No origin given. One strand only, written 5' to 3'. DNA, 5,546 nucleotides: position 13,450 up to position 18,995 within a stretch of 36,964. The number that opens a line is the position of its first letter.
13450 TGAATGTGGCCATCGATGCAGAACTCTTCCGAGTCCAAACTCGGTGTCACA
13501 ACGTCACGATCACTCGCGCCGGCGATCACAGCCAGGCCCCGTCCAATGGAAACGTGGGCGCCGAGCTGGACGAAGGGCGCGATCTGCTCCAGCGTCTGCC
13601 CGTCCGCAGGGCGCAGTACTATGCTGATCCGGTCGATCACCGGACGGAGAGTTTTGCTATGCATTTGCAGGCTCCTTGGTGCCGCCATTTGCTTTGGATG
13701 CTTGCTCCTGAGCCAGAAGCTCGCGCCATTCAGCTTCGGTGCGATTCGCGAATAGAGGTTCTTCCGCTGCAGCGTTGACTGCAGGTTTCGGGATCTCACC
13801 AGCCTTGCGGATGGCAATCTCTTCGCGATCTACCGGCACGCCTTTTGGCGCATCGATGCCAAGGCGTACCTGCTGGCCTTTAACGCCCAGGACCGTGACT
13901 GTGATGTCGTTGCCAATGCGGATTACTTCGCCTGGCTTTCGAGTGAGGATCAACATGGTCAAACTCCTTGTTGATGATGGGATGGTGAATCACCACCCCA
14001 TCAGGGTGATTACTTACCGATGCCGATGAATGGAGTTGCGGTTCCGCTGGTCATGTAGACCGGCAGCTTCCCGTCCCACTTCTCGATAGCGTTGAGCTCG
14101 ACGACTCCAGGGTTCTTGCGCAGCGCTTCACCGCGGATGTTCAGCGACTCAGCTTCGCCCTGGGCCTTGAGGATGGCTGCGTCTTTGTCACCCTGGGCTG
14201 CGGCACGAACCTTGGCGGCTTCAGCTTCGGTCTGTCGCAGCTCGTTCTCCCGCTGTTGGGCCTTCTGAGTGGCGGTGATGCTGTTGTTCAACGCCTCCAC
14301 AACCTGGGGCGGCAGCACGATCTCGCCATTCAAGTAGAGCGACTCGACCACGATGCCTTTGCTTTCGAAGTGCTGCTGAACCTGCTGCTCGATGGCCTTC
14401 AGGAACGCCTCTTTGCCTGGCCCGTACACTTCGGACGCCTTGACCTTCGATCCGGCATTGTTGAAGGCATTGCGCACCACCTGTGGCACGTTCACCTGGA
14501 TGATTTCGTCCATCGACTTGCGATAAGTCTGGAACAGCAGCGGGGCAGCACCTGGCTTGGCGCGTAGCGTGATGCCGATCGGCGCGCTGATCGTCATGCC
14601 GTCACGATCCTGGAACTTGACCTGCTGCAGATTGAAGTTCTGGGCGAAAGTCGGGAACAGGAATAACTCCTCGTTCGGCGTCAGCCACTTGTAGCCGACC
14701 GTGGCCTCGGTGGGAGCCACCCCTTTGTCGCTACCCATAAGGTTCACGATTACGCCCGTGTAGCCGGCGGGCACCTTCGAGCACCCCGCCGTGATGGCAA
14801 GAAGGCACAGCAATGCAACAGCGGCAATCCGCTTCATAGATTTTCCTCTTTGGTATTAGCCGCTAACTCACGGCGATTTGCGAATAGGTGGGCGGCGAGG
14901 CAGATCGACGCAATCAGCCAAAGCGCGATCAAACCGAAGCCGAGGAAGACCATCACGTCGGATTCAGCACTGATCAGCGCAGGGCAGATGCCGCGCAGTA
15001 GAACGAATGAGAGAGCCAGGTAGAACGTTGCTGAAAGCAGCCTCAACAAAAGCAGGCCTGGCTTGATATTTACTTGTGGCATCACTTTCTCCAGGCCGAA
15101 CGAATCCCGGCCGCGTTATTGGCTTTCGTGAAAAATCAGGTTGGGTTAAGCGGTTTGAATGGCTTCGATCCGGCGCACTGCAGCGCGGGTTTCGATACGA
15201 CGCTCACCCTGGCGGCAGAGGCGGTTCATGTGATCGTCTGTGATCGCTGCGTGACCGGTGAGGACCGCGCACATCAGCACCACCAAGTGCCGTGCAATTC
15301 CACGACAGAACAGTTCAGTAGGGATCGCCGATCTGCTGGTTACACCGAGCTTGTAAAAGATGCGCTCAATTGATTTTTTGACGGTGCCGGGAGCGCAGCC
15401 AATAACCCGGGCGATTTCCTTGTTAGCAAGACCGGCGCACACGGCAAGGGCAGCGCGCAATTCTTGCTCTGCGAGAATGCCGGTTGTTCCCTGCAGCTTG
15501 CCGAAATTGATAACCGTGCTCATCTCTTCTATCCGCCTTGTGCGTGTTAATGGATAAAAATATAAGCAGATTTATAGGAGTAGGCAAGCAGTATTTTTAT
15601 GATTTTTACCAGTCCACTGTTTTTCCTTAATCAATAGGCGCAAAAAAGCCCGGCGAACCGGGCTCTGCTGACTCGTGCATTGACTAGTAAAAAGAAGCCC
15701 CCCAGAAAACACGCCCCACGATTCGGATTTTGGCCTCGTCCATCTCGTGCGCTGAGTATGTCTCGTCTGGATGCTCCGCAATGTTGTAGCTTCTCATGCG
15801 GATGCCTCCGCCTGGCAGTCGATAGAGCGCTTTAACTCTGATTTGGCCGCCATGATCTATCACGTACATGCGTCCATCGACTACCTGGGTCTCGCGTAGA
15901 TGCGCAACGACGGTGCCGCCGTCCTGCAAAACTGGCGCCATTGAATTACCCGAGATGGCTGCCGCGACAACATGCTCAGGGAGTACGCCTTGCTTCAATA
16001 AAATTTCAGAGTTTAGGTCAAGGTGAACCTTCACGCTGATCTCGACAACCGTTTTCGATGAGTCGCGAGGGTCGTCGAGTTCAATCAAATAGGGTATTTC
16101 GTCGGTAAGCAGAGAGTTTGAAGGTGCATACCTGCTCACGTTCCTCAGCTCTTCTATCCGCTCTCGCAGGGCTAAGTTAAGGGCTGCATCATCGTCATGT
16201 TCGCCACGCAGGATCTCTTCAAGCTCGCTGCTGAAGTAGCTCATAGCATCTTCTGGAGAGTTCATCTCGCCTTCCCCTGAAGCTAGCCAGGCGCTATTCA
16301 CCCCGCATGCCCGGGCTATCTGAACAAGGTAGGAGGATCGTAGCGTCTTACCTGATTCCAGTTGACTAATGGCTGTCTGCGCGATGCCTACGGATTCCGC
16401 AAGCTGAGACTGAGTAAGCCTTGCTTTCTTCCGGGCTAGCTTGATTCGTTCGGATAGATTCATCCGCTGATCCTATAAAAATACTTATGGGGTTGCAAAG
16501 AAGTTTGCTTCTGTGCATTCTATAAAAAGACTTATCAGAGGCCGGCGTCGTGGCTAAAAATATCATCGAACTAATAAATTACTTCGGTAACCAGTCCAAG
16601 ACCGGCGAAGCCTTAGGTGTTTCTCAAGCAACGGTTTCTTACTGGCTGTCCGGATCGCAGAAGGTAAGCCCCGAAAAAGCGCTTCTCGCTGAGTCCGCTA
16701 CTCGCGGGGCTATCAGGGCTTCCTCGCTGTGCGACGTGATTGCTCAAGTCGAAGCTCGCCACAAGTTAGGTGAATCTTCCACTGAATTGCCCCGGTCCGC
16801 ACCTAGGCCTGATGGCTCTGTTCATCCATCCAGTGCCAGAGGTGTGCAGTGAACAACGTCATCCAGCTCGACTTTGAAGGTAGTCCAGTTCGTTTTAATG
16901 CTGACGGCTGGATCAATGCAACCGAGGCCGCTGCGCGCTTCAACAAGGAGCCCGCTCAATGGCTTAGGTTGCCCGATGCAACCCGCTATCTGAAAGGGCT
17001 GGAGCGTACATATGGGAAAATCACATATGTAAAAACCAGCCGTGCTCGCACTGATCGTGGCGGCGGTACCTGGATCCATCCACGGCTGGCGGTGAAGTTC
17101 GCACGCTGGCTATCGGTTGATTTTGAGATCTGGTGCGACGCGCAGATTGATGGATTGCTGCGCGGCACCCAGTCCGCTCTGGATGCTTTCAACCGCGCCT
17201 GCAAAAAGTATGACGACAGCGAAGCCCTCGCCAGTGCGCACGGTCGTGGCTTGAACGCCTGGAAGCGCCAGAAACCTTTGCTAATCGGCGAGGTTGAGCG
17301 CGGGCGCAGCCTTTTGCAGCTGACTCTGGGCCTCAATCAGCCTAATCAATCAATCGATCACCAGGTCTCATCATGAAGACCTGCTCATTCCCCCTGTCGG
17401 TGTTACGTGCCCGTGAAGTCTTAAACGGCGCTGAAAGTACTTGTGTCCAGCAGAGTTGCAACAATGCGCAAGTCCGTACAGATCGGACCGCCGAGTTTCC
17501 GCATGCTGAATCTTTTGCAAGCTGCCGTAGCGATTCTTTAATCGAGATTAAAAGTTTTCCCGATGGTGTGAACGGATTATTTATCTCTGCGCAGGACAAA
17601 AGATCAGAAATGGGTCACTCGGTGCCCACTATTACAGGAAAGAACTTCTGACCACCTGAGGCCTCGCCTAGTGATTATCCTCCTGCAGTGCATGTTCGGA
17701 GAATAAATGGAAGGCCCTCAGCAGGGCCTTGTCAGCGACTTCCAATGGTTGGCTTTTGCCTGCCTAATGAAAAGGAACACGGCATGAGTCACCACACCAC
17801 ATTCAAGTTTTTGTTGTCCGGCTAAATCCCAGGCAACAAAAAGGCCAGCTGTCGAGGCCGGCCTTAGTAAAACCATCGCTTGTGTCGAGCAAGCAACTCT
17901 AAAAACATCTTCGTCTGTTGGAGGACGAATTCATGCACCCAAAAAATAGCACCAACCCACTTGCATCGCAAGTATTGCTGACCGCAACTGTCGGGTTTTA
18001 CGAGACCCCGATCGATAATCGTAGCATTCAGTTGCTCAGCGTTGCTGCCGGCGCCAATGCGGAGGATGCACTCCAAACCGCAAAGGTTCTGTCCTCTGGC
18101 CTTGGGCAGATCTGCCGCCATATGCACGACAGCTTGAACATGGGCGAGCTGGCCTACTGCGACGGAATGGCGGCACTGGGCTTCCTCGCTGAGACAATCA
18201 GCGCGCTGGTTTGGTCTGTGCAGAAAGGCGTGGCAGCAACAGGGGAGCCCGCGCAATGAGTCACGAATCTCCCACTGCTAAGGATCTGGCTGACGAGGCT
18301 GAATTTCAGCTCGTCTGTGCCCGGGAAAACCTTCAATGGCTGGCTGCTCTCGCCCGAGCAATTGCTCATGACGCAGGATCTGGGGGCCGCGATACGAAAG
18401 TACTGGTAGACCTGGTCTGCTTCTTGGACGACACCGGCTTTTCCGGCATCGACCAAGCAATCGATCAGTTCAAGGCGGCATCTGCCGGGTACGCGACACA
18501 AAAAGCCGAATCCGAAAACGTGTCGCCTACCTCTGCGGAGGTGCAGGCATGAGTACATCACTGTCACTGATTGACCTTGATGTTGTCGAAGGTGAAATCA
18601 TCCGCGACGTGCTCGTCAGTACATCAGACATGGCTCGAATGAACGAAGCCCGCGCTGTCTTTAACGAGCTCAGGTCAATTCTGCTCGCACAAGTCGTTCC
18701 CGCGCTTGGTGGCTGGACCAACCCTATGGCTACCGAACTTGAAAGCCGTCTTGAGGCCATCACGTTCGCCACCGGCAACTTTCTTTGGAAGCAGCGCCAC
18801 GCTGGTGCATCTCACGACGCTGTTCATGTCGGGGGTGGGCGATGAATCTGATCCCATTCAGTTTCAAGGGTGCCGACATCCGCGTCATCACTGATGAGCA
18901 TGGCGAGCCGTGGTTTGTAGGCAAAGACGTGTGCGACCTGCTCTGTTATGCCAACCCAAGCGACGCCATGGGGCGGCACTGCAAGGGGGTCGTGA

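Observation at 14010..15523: LuxR-type HTH, 2-TM protein and periplasm-facing SPFH (HflC/prohibitin-like) lipoprotein as first genes of the PL-like operon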

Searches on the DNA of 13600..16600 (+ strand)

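Call 5: search_dna_similar(query=window:13600-16600:+, collection=phages, mode=near, max_rows=20)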
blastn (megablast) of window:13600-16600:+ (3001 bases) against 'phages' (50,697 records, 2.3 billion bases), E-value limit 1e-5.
No match.

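Call 86: search_dna_similar(query=L086:2200-3274:+, collection=ecoli_genomes, mode=near, max_rows=8)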
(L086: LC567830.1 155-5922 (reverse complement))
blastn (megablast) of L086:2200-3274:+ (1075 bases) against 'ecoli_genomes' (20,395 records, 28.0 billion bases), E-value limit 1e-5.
Records with a match: 562; places in all: 618; records where one place covers at least 80% of the query: 217.
Genomes with a match: 536 of 5426; with a place that covers at least 80% of the query: 217. Places per genome that has any: lowest 1, median 1, highest 3. On chromosomes: 419 places; on plasmids: 199.
Best place of each record, by identity: >=99% 45; 95-99% 29; 90-95% 253; 80-90% 234; 60-80% 1.
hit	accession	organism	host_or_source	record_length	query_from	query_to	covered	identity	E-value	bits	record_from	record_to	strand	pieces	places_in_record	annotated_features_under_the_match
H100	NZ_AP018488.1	Escherichia coli O157:H7 strain PV15-279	Homo sapiens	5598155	1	1075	100%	100.0%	0e+0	1986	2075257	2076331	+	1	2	SPFH domain-containing protein | hypothetical protein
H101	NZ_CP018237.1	Escherichia coli strain 155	missing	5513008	1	1075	100%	100.0%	0e+0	1986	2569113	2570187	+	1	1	SPFH domain-containing protein | hypothetical protein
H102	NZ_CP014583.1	Escherichia coli strain CFSAN004176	Homo sapiens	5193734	1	1075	100%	100.0%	0e+0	1986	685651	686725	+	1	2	SPFH domain-containing protein | hypothetical protein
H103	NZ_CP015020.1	Escherichia coli strain 28RC1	Bovine carcass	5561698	1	1075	100%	100.0%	0e+0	1986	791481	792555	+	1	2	SPFH domain-containing protein | hypothetical protein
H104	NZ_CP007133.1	Escherichia coli O145:H28 str. RM12761 strain RM12761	ice cream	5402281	1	1075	100%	100.0%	0e+0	1986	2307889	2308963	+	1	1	SPFH domain-containing protein | hypothetical protein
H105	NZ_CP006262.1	Escherichia coli O145:H28 str. RM13516 strain RM13516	Homo sapiens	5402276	1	1075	100%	100.0%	0e+0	1986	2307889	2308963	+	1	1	SPFH domain-containing protein | hypothetical protein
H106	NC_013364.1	Escherichia coli O111:H- str. 11128 strain 11128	-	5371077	1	1075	100%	100.0%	0e+0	1986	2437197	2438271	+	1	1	SPFH domain-containing protein | hypothetical protein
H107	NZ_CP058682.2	Escherichia coli strain MBT-5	ready to eat mixed salad leaves ...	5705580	1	1075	100%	100.0%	0e+0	1986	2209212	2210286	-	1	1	SPFH domain-containing protein | hypothetical protein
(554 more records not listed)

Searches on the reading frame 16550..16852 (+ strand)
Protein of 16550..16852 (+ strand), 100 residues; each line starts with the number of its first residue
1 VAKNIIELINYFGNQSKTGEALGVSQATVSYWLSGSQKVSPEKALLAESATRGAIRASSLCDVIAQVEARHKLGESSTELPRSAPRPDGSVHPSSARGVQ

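Call 77: search_protein_families(library=phrogs, proteins=[window:16550-16852:+], max_evalue=0.001)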
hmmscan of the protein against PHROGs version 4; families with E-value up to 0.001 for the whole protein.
window:16550-16852:+ (100 aa): 3 families
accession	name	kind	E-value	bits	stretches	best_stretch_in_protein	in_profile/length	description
phrog_35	-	transcription regulation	1.4e-14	55.5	1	1-62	74-135/181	transcriptional repressor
phrog_409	-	transcription regulation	1e-09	40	1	5-57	17-67/127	transcriptional regulator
phrog_8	-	transcription regulation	7e-06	26.7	1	2-46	78-123/346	transcriptional regulator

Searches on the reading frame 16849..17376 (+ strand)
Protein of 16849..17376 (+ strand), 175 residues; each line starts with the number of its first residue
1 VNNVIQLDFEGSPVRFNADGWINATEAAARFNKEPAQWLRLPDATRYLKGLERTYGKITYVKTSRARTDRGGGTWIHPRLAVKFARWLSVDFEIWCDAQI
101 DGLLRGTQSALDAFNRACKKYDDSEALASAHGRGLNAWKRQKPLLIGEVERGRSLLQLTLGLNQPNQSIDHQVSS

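Call 77: search_protein_families(library=phrogs, proteins=[window:16849-17376:+], max_evalue=0.001)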
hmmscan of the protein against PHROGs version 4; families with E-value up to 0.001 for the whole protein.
window:16849-17376:+ (175 aa): 7 families
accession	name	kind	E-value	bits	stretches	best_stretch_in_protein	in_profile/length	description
phrog_1136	-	unknown function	1.3e-42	147.1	1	1-112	1-112/244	-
phrog_129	-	transcription regulation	2.5e-38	133.5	1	3-168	2-179/273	transcriptional regulator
phrog_13826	-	unknown function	7.9e-25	88.1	1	3-73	2-82/84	-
phrog_23489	-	unknown function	2e-16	61.4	1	80-161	1-82/85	-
phrog_2812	-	unknown function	1.1e-15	59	1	7-110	5-111/288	-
phrog_10441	-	unknown function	6.5e-09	37.2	1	71-160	15-108/126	-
phrog_518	-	transcription regulation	7.7e-06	26.6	1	105-169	113-178/268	Rha-like transcriptional regulator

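Call 99: search_protein_families(library=pfam, proteins=[window:16849-17376:+], max_evalue=0.001)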
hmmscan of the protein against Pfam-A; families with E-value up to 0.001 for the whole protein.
window:16849-17376:+ (175 aa): 2 families
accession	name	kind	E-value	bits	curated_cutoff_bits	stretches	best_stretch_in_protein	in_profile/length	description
PF04383.19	KilA-N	-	9.9e-22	77.3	23.8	1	6-104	2-105/107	KilA-N domain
PF10549.14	ORF11CD3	-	2.8e-08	34.3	25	1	112-153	4-46/54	ORF11CD3 domain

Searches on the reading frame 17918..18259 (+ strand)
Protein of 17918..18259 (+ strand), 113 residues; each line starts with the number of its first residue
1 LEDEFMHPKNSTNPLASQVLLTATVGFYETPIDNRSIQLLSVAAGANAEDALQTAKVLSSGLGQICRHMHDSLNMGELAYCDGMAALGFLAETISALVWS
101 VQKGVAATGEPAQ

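Call 77: search_protein_families(library=phrogs, proteins=[window:17918-18259:+], max_evalue=0.001)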
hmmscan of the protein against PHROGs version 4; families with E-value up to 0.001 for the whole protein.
window:17918-18259:+ (113 aa): 1 family
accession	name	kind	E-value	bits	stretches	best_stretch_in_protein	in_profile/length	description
phrog_14643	-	unknown function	1.6e-34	119.5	1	6-110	1-101/103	-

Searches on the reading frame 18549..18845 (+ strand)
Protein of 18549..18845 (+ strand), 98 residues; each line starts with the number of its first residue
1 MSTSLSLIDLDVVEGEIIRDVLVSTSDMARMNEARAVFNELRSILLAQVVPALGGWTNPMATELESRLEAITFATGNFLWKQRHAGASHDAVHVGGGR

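Call 77: search_protein_families(library=phrogs, proteins=[window:18549-18845:+], max_evalue=0.001)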
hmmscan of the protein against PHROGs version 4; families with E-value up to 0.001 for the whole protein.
window:18549-18845:+ (98 aa): 1 family
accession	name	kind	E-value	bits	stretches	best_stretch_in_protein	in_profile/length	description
phrog_12894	-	unknown function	6.3e-37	126.5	1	5-96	5-96/98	-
